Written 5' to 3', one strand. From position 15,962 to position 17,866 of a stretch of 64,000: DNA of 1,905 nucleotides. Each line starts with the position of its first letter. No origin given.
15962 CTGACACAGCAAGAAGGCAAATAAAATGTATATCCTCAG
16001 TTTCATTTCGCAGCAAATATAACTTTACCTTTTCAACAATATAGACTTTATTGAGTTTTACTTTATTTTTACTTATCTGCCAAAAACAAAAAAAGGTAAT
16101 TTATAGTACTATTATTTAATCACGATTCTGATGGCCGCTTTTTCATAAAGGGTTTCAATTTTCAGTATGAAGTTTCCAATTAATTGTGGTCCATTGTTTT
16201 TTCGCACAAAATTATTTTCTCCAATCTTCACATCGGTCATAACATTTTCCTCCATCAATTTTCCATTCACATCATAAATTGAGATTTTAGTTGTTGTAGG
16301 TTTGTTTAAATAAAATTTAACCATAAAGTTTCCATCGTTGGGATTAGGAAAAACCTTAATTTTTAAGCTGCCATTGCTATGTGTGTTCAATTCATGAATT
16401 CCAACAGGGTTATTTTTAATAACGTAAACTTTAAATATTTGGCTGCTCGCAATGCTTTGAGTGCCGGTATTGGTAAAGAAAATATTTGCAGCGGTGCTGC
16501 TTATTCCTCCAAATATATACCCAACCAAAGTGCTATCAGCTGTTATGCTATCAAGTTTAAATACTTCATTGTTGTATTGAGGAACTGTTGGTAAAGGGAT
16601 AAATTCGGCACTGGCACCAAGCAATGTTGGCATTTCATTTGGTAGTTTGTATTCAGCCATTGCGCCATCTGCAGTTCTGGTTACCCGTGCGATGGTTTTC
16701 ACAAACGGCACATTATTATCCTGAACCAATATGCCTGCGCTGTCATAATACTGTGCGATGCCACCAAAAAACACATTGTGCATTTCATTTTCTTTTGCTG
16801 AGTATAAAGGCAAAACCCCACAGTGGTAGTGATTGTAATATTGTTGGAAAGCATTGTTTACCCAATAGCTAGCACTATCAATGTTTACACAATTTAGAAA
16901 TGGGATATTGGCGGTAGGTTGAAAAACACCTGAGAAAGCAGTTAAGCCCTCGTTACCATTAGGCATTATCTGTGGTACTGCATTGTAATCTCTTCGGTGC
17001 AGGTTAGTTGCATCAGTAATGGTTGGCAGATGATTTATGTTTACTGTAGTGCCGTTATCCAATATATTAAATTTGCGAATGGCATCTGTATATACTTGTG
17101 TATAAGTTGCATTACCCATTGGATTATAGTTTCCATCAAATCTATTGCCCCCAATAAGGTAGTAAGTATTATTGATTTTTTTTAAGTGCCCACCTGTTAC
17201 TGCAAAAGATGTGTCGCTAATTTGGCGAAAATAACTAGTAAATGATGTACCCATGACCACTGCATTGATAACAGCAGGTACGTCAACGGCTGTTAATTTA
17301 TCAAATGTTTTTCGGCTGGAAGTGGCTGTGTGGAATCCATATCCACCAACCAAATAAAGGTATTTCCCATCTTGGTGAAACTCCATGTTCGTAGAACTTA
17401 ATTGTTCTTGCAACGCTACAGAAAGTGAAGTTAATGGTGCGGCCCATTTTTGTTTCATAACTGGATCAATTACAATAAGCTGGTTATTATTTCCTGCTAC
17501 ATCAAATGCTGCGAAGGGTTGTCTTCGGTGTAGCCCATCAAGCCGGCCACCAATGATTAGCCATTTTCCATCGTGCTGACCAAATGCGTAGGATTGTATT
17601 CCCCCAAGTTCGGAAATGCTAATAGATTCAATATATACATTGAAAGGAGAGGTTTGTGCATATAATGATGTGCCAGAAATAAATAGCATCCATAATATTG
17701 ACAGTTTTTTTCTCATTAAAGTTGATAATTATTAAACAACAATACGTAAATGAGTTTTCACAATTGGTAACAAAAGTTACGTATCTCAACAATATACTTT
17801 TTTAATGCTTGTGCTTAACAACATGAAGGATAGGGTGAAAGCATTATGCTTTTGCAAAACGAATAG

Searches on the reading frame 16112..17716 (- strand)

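Call 79: search_protein_families(library=pfam, proteins=[window:16112-17716:-], max_evalue=0.00001)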
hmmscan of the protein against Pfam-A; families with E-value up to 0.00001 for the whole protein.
window:16112-17716:- (534 aa): 1 family
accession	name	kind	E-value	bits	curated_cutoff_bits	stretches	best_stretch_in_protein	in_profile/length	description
PF18962.6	Por_Secre_tail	-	9.9e-06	26.2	27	0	455-491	1-35/75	Secretion system C-terminal sorting domain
